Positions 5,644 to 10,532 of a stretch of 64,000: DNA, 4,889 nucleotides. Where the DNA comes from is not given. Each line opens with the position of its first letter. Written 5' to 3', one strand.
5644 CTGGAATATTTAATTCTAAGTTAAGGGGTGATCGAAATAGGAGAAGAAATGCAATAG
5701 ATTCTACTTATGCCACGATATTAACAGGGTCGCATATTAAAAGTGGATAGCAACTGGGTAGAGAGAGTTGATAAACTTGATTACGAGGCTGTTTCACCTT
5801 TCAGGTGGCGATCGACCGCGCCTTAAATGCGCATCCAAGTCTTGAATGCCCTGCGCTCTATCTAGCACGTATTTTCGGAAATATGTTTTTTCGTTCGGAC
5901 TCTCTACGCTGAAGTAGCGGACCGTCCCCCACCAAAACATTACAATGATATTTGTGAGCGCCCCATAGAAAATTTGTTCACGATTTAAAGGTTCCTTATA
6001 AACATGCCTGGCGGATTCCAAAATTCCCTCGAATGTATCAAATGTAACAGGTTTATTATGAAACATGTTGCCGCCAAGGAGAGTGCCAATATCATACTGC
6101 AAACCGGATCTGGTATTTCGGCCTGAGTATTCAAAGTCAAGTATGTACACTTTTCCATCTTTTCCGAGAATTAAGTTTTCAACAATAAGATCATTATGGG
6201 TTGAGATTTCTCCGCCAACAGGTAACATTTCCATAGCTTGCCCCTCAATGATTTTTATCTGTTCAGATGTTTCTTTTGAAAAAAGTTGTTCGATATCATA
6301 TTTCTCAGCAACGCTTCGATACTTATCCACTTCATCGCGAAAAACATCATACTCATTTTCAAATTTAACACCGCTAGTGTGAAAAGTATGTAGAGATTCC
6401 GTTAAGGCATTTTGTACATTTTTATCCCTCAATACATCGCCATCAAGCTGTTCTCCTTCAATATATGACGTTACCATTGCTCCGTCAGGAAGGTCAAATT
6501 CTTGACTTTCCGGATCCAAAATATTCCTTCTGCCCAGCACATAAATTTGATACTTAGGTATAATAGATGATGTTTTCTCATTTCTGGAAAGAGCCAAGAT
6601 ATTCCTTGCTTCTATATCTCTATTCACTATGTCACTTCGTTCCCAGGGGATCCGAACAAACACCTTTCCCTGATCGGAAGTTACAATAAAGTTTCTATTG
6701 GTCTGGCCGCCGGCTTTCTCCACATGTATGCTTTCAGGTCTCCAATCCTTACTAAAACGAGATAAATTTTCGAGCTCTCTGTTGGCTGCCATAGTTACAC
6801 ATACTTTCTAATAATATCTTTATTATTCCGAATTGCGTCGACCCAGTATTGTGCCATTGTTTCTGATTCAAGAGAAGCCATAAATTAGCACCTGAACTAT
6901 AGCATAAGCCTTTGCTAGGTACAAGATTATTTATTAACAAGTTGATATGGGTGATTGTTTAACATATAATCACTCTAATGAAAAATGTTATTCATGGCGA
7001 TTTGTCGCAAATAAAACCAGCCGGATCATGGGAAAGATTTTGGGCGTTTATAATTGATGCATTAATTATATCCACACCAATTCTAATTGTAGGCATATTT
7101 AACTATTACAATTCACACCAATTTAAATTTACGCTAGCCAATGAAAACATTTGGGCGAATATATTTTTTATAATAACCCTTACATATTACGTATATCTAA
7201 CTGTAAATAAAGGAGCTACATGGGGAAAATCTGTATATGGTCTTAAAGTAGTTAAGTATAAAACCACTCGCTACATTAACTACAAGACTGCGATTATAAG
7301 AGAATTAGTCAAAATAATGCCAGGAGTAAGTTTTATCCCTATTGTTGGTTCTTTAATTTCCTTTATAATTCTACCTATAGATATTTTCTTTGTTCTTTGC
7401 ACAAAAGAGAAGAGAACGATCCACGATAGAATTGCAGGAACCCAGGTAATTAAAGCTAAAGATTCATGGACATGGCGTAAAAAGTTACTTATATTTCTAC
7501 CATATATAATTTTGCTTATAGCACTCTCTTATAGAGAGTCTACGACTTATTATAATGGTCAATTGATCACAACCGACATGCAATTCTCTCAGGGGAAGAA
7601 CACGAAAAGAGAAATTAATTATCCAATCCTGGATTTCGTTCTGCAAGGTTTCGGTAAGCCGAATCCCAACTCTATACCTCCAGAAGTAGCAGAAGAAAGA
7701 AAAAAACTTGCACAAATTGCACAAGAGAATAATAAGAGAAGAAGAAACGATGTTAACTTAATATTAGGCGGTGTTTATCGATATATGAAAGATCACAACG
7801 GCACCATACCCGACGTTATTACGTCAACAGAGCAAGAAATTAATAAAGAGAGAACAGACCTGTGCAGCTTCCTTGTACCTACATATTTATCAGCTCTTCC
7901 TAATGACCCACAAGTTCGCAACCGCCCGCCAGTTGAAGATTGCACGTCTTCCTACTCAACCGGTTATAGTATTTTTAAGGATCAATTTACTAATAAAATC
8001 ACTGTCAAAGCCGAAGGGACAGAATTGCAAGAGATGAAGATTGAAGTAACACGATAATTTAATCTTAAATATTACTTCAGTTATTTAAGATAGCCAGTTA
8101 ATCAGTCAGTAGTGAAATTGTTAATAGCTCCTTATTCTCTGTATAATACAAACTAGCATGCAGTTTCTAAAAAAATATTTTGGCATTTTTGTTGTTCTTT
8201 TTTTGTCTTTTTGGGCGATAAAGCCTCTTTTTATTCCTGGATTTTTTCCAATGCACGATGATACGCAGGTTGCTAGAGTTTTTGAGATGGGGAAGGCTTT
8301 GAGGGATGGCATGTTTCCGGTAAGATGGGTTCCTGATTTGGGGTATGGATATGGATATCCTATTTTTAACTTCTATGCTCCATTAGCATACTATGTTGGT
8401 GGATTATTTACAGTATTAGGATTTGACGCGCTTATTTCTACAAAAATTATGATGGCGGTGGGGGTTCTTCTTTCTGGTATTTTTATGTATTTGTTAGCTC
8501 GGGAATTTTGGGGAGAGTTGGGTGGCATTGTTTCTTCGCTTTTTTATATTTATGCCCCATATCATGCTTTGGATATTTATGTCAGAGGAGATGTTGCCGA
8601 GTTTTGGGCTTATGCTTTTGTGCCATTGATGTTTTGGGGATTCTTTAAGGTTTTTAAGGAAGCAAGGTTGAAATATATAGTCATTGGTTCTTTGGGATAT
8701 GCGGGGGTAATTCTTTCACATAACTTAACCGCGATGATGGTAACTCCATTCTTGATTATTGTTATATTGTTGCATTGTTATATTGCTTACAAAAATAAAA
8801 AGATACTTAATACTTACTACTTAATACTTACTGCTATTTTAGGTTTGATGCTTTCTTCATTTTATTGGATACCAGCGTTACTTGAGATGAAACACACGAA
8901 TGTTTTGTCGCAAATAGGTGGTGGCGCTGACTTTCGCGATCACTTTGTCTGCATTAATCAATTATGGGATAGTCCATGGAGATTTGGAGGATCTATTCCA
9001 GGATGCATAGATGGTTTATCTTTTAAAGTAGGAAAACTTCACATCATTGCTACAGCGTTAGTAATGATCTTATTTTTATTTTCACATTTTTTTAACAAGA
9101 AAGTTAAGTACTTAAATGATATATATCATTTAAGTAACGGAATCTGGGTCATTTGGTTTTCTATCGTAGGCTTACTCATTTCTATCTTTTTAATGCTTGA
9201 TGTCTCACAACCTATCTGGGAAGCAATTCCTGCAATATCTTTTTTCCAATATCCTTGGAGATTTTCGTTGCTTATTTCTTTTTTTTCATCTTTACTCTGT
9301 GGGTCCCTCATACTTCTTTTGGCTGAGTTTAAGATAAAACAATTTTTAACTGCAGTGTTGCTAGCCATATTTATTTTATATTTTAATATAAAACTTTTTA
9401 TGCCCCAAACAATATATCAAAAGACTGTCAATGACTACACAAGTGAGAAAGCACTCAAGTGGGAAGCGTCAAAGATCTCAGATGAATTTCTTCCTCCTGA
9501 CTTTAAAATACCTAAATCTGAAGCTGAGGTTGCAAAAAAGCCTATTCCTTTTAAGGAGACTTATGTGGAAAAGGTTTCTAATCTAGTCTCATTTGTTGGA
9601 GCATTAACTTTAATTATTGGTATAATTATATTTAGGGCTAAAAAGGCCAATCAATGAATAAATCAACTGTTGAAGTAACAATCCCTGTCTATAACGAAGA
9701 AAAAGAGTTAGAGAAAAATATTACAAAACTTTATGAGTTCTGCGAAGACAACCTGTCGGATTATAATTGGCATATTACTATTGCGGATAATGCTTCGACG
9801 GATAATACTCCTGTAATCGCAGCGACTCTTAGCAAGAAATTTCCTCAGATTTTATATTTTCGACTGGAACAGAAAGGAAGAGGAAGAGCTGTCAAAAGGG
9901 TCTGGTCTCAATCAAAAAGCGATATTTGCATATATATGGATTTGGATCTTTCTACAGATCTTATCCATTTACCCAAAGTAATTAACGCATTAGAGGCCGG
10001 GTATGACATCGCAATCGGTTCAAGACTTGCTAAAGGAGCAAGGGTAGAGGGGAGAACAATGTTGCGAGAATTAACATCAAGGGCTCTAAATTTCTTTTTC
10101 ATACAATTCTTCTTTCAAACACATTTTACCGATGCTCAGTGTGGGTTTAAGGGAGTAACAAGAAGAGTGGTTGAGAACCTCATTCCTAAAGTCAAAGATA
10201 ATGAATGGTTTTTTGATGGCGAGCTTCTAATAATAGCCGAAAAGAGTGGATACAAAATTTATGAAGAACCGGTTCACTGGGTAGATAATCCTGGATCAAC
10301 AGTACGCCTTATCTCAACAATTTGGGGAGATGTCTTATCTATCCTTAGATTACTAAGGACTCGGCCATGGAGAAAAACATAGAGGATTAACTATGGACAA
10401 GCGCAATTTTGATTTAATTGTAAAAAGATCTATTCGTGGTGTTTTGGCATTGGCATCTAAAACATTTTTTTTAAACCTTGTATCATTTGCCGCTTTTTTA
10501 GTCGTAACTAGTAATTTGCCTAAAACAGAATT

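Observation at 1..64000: Hyper-expanded surface-glycosylation supercluster: 24 GT-C-like polytopic membrane genes from six families in one 64-kb window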

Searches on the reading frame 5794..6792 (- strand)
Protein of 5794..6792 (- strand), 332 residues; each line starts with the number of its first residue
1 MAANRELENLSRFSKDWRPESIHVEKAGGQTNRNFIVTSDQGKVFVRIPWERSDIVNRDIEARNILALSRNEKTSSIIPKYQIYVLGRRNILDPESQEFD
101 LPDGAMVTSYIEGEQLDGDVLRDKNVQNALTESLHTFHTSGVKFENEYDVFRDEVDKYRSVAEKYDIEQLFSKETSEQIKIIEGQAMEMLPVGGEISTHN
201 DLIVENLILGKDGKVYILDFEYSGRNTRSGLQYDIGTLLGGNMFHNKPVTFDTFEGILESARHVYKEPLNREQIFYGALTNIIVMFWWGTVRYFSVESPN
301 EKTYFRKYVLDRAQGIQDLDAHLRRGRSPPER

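Call 4: search_protein_families(library=pfam, proteins=[window:5794-6792:-], max_evalue=0.01)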
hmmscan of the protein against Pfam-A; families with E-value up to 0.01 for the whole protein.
window:5794-6792:- (332 aa): 2 families
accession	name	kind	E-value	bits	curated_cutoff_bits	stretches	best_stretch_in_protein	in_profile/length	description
PF01633.27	Choline_kinase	-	8.4e-14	52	29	1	105-237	67-202/300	Choline/ethanolamine kinase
PF01636.29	APH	-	2.7e-07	31.1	23.2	1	27-227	6-201/239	Phosphotransferase enzyme family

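Call 34: search_protein_families(library=ncbifam, proteins=[window:5794-6792:-], max_evalue=0.00001)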
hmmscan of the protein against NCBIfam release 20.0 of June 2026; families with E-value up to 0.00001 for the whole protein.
window:5794-6792:- (332 aa): 1 family
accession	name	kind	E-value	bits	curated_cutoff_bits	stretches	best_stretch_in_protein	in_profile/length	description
NF041256.1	GntI_guanitoxin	equivalog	1.8e-16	60.3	357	1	16-225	10-203/282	guanitoxin biosynthesis pre-guanitoxin N-oxide kinase GntI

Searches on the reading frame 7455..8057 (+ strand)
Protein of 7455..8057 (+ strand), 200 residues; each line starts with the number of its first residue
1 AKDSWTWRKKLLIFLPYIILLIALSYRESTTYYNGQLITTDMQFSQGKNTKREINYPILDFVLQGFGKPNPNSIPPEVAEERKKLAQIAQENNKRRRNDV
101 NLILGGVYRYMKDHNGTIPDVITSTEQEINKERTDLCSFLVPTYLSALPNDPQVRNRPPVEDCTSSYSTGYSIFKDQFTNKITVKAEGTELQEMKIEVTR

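Call 84: search_protein_families(library=pfam, proteins=[window:7455-8057:+], max_evalue=0.01)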
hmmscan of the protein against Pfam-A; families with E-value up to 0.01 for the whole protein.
window:7455-8057:+ (200 aa): 0 families

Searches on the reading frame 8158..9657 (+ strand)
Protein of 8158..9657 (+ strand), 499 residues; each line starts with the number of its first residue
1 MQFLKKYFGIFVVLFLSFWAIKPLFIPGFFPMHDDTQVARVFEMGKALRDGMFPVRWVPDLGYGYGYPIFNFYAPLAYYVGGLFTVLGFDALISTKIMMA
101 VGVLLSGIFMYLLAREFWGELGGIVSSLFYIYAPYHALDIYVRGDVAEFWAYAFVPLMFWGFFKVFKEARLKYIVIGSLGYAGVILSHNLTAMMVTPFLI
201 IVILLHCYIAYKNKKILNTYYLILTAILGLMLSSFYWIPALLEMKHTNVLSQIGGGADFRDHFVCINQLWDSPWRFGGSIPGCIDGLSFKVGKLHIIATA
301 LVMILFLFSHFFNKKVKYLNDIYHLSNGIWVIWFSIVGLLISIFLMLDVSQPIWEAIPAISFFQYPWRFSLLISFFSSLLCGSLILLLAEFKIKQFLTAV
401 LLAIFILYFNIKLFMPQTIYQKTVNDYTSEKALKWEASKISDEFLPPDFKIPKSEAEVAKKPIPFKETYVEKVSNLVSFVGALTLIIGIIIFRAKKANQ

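Call 4: search_protein_families(library=pfam, proteins=[window:8158-9657:+], max_evalue=0.01)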
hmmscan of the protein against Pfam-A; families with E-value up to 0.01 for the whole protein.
window:8158-9657:+ (499 aa): 2 families
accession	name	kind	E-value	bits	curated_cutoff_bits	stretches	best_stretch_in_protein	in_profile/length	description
PF10131.15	PTPS_related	-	5.1e-09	35.6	26.4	1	70-425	1-317/621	6-pyruvoyl-tetrahydropterin synthase related domain; membrane protein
PF13231.12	PMT_2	-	0.0054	17.4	26.1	1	74-237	3-160/160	Dolichyl-phosphate-mannose-protein mannosyltransferase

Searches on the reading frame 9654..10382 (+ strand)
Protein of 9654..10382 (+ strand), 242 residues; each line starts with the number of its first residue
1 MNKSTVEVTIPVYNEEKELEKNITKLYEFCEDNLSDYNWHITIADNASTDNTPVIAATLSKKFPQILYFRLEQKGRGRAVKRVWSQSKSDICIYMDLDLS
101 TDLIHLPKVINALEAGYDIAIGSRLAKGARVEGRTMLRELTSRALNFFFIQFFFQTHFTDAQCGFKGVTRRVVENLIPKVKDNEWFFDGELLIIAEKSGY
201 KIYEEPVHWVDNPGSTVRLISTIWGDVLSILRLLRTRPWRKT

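Call 4: search_protein_families(library=pfam, proteins=[window:9654-10382:+], max_evalue=0.01)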
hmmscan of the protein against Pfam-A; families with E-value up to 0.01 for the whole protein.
window:9654-10382:+ (242 aa): 1 family
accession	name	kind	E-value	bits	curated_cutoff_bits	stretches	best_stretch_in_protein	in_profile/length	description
PF00535.33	Glycos_transf_2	-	1.7e-26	93.6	23.3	1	8-176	2-167/168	Glycosyl transferase family 2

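Call 33: search_protein_families(library=ncbifam, proteins=[window:9654-10382:+], max_evalue=0.00001)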
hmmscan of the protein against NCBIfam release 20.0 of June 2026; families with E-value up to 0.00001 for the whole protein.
window:9654-10382:+ (242 aa): 8 families
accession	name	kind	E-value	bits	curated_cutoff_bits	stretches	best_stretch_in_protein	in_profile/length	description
NF041391.1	DPhHxTase_Halo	equivalog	7.6e-13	47.9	375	1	12-216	3-190/213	dolichyl-phosphate hexose transferase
NF047588.1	GlcsyltransPgfSStrep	equivalog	1.8e-12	47.1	500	1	6-178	3-169/308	glycosyltransferase PgfS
NF007986.1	PRK10714.1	equivalog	5.4e-12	45.4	529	1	5-177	7-173/316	undecaprenyl-phosphate 4-deoxy-4-formamido-L-arabinose transferase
TIGR04182.1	glyco_TIGR04182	equivalog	3.7e-11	42.9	325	1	6-217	2-199/293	S-layer glycoprotein N-glycosyltransferase AglJ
NF038302.1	EPS_HpsE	equivalog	2.5e-09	36.6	300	1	7-98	4-96/307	hormogonium polysaccharide biosynthesis glycosyltransferase HpsE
NF010496.0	PRK13915.1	equivalog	8.2e-07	28.4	262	1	3-101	30-129/307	glucosyl-3-phosphoglycerate synthase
TIGR03937.1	PgaC_IcaA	equivalog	6.5e-06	25.4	422.3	1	4-100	45-137/407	poly-beta-1,6-N-acetyl-D-glucosamine synthase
TIGR03111.1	glyc2_xrt_Gpos1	hypoth_equivalog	9.9e-06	24.6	363.95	0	6-120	51-163/439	TIGR03111 family XrtG-associated glycosyltransferase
